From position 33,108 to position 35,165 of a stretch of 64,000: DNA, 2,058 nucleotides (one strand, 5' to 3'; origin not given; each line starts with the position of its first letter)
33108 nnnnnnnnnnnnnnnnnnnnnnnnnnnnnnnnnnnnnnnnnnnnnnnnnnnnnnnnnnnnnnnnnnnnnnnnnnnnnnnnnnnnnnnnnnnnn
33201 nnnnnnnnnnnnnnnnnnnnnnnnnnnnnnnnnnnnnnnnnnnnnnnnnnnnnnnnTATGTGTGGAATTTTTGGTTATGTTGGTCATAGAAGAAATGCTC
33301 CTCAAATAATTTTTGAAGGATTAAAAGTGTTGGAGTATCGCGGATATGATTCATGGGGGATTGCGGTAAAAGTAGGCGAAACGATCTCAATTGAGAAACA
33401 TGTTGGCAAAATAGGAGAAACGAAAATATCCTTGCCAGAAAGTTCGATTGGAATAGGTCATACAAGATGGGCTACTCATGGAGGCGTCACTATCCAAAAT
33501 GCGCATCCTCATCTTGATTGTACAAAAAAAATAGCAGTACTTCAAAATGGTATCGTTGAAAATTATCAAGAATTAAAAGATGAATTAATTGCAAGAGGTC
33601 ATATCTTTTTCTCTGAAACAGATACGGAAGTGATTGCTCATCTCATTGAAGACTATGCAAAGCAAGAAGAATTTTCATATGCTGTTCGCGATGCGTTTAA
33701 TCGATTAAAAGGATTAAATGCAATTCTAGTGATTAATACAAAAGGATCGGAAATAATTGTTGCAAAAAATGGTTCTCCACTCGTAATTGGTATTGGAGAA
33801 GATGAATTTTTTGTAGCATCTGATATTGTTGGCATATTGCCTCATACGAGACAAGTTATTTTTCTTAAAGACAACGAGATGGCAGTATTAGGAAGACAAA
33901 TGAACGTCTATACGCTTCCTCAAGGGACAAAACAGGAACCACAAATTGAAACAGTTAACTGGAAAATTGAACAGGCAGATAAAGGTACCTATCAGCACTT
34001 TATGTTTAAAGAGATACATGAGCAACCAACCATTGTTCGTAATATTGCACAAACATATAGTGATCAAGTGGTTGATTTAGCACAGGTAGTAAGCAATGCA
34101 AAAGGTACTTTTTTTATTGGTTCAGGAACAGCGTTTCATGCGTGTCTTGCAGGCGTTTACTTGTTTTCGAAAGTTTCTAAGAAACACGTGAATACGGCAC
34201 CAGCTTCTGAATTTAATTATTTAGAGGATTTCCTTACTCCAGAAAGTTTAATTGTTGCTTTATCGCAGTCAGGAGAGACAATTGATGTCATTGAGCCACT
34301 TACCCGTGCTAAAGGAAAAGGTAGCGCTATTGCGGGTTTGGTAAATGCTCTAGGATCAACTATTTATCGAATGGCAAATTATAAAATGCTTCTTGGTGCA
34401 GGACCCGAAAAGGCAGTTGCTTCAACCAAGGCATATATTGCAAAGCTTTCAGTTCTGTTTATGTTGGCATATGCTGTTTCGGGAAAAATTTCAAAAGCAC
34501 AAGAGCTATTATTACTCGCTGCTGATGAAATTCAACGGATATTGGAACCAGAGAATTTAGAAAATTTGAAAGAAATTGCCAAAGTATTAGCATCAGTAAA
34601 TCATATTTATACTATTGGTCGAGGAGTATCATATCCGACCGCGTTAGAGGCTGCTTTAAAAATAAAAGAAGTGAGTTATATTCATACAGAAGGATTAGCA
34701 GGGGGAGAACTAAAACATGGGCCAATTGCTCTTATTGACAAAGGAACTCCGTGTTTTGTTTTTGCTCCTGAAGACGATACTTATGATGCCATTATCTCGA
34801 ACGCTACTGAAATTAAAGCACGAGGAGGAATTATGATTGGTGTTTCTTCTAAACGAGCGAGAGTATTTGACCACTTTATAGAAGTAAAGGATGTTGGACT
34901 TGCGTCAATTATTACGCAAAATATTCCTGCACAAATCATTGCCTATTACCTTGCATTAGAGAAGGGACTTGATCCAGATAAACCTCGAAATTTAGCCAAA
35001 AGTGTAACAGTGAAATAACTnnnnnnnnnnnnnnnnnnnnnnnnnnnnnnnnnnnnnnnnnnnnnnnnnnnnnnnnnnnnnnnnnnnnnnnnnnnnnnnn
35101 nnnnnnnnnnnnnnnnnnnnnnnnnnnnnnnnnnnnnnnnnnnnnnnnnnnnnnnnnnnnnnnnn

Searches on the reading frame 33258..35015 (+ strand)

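Call 25: search_protein_families(library=pfam, proteins=[window:33258-35015:+], max_evalue=0.001)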
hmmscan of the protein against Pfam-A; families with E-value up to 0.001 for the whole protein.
window:33258-35015:+ (586 aa): 3 families
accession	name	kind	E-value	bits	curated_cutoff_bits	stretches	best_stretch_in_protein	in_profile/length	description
PF01380.27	SIS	-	9.1e-41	139.2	25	2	280-404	4-129/131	SIS domain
PF13522.11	GATase_6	-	3.7e-18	66.2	27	1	61-189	9-130/130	Glutamine amidotransferase domain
PF13537.11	GATase_7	-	1.1e-14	54.9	25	1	81-193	12-121/123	Glutamine amidotransferase domain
